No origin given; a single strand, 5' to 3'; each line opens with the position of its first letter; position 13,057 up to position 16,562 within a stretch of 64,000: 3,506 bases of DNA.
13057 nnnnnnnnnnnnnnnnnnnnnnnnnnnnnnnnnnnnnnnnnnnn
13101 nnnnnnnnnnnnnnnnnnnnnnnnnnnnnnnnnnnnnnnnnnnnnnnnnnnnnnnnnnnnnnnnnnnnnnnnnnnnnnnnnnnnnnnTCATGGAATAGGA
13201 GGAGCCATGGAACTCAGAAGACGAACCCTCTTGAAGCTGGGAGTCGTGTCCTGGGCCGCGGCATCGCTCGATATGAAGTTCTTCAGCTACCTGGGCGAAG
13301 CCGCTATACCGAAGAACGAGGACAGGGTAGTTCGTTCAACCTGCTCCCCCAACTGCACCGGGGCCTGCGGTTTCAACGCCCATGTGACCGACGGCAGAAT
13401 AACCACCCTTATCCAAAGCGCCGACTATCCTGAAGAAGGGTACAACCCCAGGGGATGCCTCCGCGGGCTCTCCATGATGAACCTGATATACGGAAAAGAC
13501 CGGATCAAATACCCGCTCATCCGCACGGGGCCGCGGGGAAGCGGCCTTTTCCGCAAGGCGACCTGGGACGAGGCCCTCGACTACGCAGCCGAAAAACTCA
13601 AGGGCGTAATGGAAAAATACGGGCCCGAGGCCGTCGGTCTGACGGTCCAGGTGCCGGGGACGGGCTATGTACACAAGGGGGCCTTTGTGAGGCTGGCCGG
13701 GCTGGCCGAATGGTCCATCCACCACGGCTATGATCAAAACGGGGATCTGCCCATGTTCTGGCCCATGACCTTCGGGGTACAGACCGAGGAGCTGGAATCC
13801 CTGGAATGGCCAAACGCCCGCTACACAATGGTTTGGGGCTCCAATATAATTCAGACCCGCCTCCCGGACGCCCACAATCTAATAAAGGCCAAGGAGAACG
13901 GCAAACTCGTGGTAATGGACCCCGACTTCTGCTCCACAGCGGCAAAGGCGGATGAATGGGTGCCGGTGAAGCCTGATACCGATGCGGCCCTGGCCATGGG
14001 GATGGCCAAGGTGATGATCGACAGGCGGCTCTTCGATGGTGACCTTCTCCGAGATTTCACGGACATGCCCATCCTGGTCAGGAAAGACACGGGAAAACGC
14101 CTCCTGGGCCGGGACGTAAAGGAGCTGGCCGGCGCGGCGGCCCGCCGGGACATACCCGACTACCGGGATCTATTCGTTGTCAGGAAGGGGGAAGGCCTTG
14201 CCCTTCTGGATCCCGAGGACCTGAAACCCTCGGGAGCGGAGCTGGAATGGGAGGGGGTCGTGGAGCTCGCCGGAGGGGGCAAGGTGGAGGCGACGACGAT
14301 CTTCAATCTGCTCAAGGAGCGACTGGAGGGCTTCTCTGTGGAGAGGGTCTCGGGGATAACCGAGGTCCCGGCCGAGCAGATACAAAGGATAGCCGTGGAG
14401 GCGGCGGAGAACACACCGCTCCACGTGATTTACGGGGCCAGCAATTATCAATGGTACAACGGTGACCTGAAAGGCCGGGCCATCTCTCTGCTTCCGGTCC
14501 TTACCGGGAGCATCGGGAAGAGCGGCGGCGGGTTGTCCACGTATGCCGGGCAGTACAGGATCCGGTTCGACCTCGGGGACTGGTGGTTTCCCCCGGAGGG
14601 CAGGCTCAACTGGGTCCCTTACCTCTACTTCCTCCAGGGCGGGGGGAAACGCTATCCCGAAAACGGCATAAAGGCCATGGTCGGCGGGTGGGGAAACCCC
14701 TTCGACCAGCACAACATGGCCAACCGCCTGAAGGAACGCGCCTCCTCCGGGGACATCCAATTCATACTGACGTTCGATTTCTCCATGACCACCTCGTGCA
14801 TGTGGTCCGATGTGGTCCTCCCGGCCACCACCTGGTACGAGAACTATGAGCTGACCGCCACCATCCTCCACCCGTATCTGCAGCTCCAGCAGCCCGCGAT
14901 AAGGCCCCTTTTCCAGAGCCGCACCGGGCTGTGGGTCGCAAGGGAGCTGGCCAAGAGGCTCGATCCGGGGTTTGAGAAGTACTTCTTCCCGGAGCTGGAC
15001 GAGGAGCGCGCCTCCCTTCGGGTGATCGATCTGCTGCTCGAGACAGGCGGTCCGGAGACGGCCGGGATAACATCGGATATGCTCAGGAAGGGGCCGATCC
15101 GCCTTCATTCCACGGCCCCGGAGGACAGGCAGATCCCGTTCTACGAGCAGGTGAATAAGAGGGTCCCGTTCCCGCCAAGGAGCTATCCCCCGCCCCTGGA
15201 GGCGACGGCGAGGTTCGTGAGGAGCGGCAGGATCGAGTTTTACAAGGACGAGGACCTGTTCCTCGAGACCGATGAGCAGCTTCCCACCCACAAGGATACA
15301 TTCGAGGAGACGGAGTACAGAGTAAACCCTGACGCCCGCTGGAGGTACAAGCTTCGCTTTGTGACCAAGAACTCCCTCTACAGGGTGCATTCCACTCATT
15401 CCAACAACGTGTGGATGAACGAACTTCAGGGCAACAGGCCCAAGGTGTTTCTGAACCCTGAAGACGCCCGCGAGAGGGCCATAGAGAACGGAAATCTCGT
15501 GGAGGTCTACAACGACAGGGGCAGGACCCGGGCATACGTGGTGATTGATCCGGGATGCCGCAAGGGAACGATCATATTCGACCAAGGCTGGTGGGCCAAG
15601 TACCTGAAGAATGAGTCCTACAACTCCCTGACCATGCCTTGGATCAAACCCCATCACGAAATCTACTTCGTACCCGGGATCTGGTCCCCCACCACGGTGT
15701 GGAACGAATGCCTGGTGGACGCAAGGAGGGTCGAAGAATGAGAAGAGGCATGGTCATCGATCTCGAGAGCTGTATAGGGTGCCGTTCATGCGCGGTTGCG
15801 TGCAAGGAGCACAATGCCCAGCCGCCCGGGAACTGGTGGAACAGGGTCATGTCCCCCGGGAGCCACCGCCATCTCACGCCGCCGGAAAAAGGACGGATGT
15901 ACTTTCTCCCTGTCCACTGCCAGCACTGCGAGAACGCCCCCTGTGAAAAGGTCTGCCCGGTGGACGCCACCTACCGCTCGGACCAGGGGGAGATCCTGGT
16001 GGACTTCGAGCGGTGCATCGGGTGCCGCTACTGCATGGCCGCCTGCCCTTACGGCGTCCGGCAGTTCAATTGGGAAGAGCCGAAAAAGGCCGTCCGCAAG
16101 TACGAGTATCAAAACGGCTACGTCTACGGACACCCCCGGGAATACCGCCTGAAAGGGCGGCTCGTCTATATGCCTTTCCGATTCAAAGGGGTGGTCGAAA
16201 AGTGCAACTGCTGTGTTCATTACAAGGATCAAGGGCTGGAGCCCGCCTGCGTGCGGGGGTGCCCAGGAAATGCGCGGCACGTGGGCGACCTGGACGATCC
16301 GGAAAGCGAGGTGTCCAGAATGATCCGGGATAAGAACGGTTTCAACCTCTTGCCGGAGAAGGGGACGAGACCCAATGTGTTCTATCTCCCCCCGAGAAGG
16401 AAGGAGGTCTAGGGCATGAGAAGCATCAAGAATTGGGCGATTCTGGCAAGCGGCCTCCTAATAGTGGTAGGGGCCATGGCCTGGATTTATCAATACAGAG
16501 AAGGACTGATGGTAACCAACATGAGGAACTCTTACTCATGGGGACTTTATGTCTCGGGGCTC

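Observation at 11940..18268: NarG-type (Asp-ligand) periplasmic Mo enzyme wired to a Psr-type beta/NrfD module, with CBS and HPP genes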

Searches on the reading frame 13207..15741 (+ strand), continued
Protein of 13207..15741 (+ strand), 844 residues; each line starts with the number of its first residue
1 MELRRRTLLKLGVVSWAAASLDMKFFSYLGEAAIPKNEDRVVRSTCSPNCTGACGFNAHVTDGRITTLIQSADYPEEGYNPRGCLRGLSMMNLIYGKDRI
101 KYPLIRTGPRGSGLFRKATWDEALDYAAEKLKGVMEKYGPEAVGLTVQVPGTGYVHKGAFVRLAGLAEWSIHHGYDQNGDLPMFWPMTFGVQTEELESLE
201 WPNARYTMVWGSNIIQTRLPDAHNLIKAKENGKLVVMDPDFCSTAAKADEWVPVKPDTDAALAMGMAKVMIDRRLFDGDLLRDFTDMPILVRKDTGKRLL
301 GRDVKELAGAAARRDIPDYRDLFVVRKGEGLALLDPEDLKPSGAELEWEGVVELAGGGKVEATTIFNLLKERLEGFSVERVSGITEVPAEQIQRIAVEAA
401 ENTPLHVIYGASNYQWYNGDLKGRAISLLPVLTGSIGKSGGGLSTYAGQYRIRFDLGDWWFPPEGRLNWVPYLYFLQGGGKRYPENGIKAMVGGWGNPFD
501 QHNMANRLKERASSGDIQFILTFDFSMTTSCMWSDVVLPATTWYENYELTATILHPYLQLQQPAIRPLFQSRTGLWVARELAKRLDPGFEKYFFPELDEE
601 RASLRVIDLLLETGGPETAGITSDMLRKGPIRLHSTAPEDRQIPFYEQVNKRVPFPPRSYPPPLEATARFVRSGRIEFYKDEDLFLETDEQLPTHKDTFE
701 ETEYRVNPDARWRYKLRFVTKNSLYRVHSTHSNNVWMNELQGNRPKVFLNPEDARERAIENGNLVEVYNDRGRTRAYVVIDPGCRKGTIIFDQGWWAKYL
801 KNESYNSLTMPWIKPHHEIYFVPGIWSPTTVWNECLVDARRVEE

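Call 83: search_protein_families(library=ncbifam, proteins=[P0123, P0125, P0127, P0129, P0137, P0156, P0180, P0209, P0238, P0191], max_evalue=1e-60)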
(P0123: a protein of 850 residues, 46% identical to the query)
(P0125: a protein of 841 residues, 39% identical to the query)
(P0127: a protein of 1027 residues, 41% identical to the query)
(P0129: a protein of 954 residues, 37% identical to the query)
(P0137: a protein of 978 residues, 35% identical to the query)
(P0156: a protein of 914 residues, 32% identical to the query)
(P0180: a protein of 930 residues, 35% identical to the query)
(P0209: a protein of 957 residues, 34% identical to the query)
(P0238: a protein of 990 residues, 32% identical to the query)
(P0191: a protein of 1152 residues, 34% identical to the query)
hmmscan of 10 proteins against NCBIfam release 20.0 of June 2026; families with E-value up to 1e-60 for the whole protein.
P0123 (850 aa): 9 families
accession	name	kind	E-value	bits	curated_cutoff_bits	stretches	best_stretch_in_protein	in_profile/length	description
TIGR03479.1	DMSO_red_II_alp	subfamily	4.9e-170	567.6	984.75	1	57-465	56-474/913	molybdopterin-dependent oxidoreductase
TIGR02166.1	dmsA_ynfE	subfamily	3.4e-104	349.5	777.7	0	388-814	330-768/794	DMSO/selenate family reductase complex A subunit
TIGR01580.1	narG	equivalog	9.7e-92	308.3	1084.15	0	126-314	151-345/1235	nitrate reductase subunit alpha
NF041885.1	selenate_YnfE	exception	4.4e-81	272.9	1675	0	13-302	5-305/805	selenate/tellurate reductase subunit YnfE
NF041884.1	selenate_YnfF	exception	8.7e-78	262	1650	0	12-303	2-299/798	selenate/tellurate reductase subunit YnfF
TIGR01591.1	Fdh-alpha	equivalog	8.3e-75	252.2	666.25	0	61-301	1-236/672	formate dehydrogenase subunit alpha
NF042978.1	EthbenzDh_ebdA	equivalog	2.6e-73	247.3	2000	0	69-458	90-481/977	ethylbenzene dehydrogenase subunit alpha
NF011566.1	PRK14990.1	exception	8.2e-72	242.4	1600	0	54-303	54-319/814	dimethylsulfoxide reductase subunit A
NF012032.0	PRK15488.1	equivalog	3.5e-70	236.9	694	0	13-303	5-281/759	thiosulfate reductase PhsA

P0125 (841 aa): 8 families
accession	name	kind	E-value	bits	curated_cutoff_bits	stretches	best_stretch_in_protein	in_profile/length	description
TIGR03479.1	DMSO_red_II_alp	subfamily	1.2e-165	553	984.75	1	24-452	29-474/913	molybdopterin-dependent oxidoreductase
TIGR01580.1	narG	equivalog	1.5e-95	320.9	1084.15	0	120-294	151-325/1235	nitrate reductase subunit alpha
TIGR02166.1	dmsA_ynfE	subfamily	3.5e-93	313.1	777.7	0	45-295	37-297/794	DMSO/selenate family reductase complex A subunit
NF042978.1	EthbenzDh_ebdA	equivalog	1.2e-76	258.3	2000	0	33-447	57-483/977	ethylbenzene dehydrogenase subunit alpha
NF011566.1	PRK14990.1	exception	6.5e-72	242.7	1600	0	50-293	56-315/814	dimethylsulfoxide reductase subunit A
NF041885.1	selenate_YnfE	exception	2.4e-69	234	1675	0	49-291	45-300/805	selenate/tellurate reductase subunit YnfE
TIGR01591.1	Fdh-alpha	equivalog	4.3e-69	233.3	666.25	0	373-668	248-547/672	formate dehydrogenase subunit alpha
NF041884.1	selenate_YnfF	exception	7.6e-66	222.5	1650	0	47-291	40-293/798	selenate/tellurate reductase subunit YnfF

P0127 (1027 aa): 4 families
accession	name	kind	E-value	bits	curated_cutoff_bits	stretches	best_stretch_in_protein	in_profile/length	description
TIGR03479.1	DMSO_red_II_alp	subfamily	1.7e-221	737.9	984.75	1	13-823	1-744/913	molybdopterin-dependent oxidoreductase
TIGR01580.1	narG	equivalog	5.2e-131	438.4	1084.15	0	142-338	152-360/1235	nitrate reductase subunit alpha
NF042978.1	EthbenzDh_ebdA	equivalog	1.8e-97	327.2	2000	1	17-483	33-482/977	ethylbenzene dehydrogenase subunit alpha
TIGR02166.1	dmsA_ynfE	subfamily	1.7e-75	254.6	777.7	0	65-314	42-294/794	DMSO/selenate family reductase complex A subunit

P0129 (954 aa): 3 families
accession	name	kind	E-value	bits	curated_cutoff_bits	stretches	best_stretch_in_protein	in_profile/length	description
TIGR03479.1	DMSO_red_II_alp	subfamily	0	1145.2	984.75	1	16-937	1-912/913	molybdopterin-dependent oxidoreductase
TIGR01580.1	narG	equivalog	1.3e-186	622.6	1084.15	1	146-374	151-394/1235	nitrate reductase subunit alpha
NF042978.1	EthbenzDh_ebdA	equivalog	4.9e-140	468.1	2000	1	55-488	59-482/977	ethylbenzene dehydrogenase subunit alpha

P0137 (978 aa): 4 families
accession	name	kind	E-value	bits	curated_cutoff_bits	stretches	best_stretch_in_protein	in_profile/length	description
TIGR03479.1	DMSO_red_II_alp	subfamily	9.4e-165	550.1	984.75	1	7-803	1-802/913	molybdopterin-dependent oxidoreductase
TIGR01580.1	narG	equivalog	5.1e-79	266.2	1084.15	0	150-364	151-379/1235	nitrate reductase subunit alpha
NF042978.1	EthbenzDh_ebdA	equivalog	4.4e-71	239.9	2000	0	6-489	20-483/977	ethylbenzene dehydrogenase subunit alpha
TIGR02166.1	dmsA_ynfE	subfamily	1.4e-69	235.1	777.7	0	68-327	45-299/794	DMSO/selenate family reductase complex A subunit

P0156 (914 aa): 4 families
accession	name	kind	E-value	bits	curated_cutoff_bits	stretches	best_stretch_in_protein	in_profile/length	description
TIGR03479.1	DMSO_red_II_alp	subfamily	0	1022.2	984.75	1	7-906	1-911/913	molybdopterin-dependent oxidoreductase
NF042978.1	EthbenzDh_ebdA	equivalog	6.4e-160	533.9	2000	1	6-484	20-496/977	ethylbenzene dehydrogenase subunit alpha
TIGR01580.1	narG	equivalog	1e-106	357.9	1084.15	0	132-332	151-364/1235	nitrate reductase subunit alpha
TIGR02166.1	dmsA_ynfE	subfamily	3.8e-67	227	777.7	0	5-308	1-298/794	DMSO/selenate family reductase complex A subunit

P0180 (930 aa): 4 families
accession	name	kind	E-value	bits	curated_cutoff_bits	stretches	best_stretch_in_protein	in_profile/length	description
TIGR03479.1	DMSO_red_II_alp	subfamily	5.5e-263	875.2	984.75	1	28-910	33-909/913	molybdopterin-dependent oxidoreductase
NF042978.1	EthbenzDh_ebdA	equivalog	4.9e-128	428.4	2000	1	26-473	51-479/977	ethylbenzene dehydrogenase subunit alpha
TIGR01580.1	narG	equivalog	1e-98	331.4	1084.15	0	125-325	151-356/1235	nitrate reductase subunit alpha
TIGR02166.1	dmsA_ynfE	subfamily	6.2e-68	229.6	777.7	0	6-299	2-295/794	DMSO/selenate family reductase complex A subunit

P0209 (957 aa): 4 families
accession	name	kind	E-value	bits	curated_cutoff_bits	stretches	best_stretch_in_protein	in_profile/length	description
TIGR03479.1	DMSO_red_II_alp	subfamily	8.9e-265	881.1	984.75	1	11-954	1-912/913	molybdopterin-dependent oxidoreductase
NF042978.1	EthbenzDh_ebdA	equivalog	3.2e-167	558.1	2000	1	9-957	19-977/977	ethylbenzene dehydrogenase subunit alpha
TIGR01580.1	narG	equivalog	6.3e-103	345.4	1084.15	0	138-375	151-398/1235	nitrate reductase subunit alpha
TIGR02166.1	dmsA_ynfE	subfamily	2.5e-67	227.6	777.7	0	68-312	47-296/794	DMSO/selenate family reductase complex A subunit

P0238 (990 aa): 3 families
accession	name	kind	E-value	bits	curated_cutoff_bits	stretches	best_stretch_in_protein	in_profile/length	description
TIGR03479.1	DMSO_red_II_alp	subfamily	2.9e-247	823.1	984.75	1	18-979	1-912/913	molybdopterin-dependent oxidoreductase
NF042978.1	EthbenzDh_ebdA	equivalog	8e-158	527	2000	1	14-980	17-971/977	ethylbenzene dehydrogenase subunit alpha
TIGR01580.1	narG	equivalog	1.5e-80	271.3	1084.15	0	59-145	29-114/1235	nitrate reductase subunit alpha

P0191 (1152 aa): 4 families
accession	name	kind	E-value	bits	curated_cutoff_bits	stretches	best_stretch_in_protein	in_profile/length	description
TIGR03479.1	DMSO_red_II_alp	subfamily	1.2e-261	870.7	984.75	1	250-1149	50-913/913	molybdopterin-dependent oxidoreductase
NF042978.1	EthbenzDh_ebdA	equivalog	8.1e-202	672.6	2000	1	244-1150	64-976/977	ethylbenzene dehydrogenase subunit alpha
TIGR01580.1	narG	equivalog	1.1e-79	268.4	1084.15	0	333-522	151-345/1235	nitrate reductase subunit alpha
TIGR02166.1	dmsA_ynfE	subfamily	1.1e-64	218.9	777.7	0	237-508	22-296/794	DMSO/selenate family reductase complex A subunit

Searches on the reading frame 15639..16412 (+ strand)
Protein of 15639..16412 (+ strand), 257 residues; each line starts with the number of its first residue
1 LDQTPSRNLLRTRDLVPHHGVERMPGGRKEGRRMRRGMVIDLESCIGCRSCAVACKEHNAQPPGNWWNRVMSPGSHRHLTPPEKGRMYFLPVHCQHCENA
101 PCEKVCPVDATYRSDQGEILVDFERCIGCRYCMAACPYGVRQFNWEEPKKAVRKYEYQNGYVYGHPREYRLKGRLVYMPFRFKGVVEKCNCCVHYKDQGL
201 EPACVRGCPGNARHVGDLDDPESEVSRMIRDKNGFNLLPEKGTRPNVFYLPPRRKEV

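Call 3: search_protein_families(library=pfam, proteins=[window:15639-16412:+], max_evalue=0.01)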
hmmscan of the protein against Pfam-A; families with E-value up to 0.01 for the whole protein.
window:15639-16412:+ (257 aa): 14 families
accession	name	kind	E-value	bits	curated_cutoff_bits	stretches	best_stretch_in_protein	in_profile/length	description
PF13247.11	Fer4_11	-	2.5e-18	66.6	26.2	2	87-148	3-66/100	4Fe-4S dicluster domain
PF12838.12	Fer4_7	-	2e-13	51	27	2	44-110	1-52/52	4Fe-4S dicluster domain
PF13237.11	Fer4_10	-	1.8e-12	47.5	25.5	3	87-137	2-53/53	4Fe-4S dicluster domain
PF12837.12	Fer4_6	-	8.9e-12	44.8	25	2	122-140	5-23/24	4Fe-4S binding domain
PF12797.12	Fer4_2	-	2.2e-11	43.3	24.5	2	119-138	3-22/22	4Fe-4S binding domain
PF13187.11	Fer4_9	-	5.4e-10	39.6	27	2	125-211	1-50/52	4Fe-4S dicluster domain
PF00037.32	Fer4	-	7.2e-10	38.7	21.1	2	120-140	2-22/24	4Fe-4S binding domain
PF13534.11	Fer4_17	-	5.3e-07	30.5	22.2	0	125-166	1-32/61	4Fe-4S dicluster domain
PF13183.11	Fer4_8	-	5.8e-06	27.2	27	0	42-109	2-67/68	4Fe-4S dicluster domain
PF25160.1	LdpA_Fe-S-bd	-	6e-06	26.4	27.6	1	99-139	6-41/49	LdpA Fe-S cluster-binding domain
PF13484.11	Fer4_16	-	0.00025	22.2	30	0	125-155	1-30/66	4Fe-4S double cluster binding domain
PF14697.11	Fer4_21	-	0.0014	19.1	35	1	39-59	2-22/59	4Fe-4S dicluster domain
PF12800.12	Fer4_4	-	0.0016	19.1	24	1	124-139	2-17/17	4Fe-4S binding domain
PF13370.11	Fer4_13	-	0.0042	18.2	24.5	0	121-137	1-17/58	4Fe-4S single cluster domain of Ferredoxin I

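Call 4: search_protein_families(library=ncbifam, proteins=[window:15639-16412:+], max_evalue=0.01)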
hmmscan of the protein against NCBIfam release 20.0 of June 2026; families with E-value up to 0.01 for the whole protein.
window:15639-16412:+ (257 aa): 66 families (the best 25 are shown)
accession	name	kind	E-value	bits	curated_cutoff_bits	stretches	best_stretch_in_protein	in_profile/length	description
NF045797.1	DsrO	equivalog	3.2e-56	190.4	200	2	29-161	37-170/235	sulfate reduction electron transfer complex DsrMKJOP subunit DsrO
NF041715.1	arsenate_red_ArrB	equivalog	2e-55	187.8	450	1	34-250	1-225/233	arsenate respiratory reductase iron-sulfur subunit ArrB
NF011569.0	PRK14993.1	equivalog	1.6e-48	165.3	416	2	24-146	31-152/244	tetrathionate reductase subunit TtrB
TIGR03149.1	cyt_nit_nrfC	equivalog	4.1e-40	137.5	377.6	2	30-146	33-147/225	cytochrome c nitrite reductase Fe-S protein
NF041782.1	mnquin_red_QrcC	equivalog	5.3e-39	134.3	400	1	37-252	2-227/239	menaquinone reductase iron-sulfur cluster-binding subunit QrcC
TIGR02951.1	DMSO_dmsB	equivalog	7.7e-34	117.1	214.1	2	37-148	3-119/161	DMSO/selenate family reductase complex B subunit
TIGR03478.1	DMSO_red_II_bet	subfamily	5e-32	111.1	480.7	3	184-252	186-255/321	DMSO reductase family type II enzyme, iron-sulfur subunit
NF042979.1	EthbenzDh_ebdB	equivalog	4.2e-29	101.5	740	3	185-252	209-277/354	ethylbenzene dehydrogenase subunit beta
NF008134.0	PRK10882.1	equivalog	1e-25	90.5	263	2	36-157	39-177/329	hydrogenase 2 operon protein HybA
NF038355.1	FDH3_beta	equivalog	3e-25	89.3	240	1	38-146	5-106/180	formate dehydrogenase FDH3 subunit beta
NF045715.1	sulf_resp_HmcB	equivalog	1.4e-21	76.9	420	3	87-149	100-162/307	sulfate respiration complex iron-sulfur protein HmcB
NF009408.0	PRK12769.1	equivalog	1.1e-19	70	1003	1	34-215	1-144/659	formate-dependent uric acid utilization protein AegA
NF007658.0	PRK10330.1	equivalog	3.6e-19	68.9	260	1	34-141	1-104/181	electron transport protein HydN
TIGR01660.1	narH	equivalog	1.9e-18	66.1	524.05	2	86-150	175-240/492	nitrate reductase subunit beta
TIGR01582.1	FDH-beta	equivalog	5.1e-18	65.2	334.7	2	37-147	23-147/283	formate dehydrogenase subunit beta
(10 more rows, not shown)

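Call 57: search_solved_structures(query=window:15738-16412:+, max_evalue=0.00001)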
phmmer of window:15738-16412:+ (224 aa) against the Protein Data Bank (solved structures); distinct sequences matched with E-value up to 0.00001: 30.
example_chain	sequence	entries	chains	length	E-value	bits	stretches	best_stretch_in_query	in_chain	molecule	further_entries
6cz7_B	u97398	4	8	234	2.1e-47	165.1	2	1-117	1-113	4Fe-4S ferredoxin, iron-sulfur binding domain protein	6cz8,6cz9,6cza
2vpw_B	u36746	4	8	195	2.7e-40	141.8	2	2-109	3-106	NRFC PROTEIN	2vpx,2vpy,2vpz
6btm_B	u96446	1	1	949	2.7e-29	105.7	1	48-217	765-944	Alternative Complex III subunit B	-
2ivf_B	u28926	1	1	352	1.5e-27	100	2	54-111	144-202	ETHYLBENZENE DEHYDROGENASE BETA-SUBUNIT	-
6f0k_B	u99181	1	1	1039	1.8e-26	96.5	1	4-217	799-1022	Fe-S-cluster-containing hydrogenase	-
4ydd_B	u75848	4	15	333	3.1e-26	95.7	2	153-219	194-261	DMSO reductase family type II enzyme, iron-sulfur subunit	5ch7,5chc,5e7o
8k9e_B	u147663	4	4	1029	8.2e-24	87.8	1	4-218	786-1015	Fe-S-cluster-containing hydrogenase components 1-like protein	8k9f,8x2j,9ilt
6lod_B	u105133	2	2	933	2.9e-22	82.7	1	3-218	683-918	Fe-S-cluster-containing hydrogenase components 1-like protein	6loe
7z0s_B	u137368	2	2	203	1.2e-19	74.1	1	1-195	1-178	Formate hydrogenlyase subunit 2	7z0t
7qv7_A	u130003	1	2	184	1.5e-18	70.5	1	3-204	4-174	Hydrogen dependent carbon dioxide reductase subunit HycB3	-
7b04_A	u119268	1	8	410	2.9e-18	69.6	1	40-106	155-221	Nitrite oxidoreductase subunit B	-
7qv7_B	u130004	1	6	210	1.1e-17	67.7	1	8-180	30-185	Hydrogen dependent carbon dioxide reductase subunit HycB4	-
1q16_B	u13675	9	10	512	4.2e-17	65.8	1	53-116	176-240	Respiratory nitrate reductase 1 beta chain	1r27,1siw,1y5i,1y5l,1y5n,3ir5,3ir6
1y4z_B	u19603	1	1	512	3.2e-16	62.9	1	53-116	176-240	Respiratory nitrate reductase 1 beta chain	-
3egw_B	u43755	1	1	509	3.5e-16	62.8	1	53-116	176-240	Respiratory nitrate reductase 1 beta chain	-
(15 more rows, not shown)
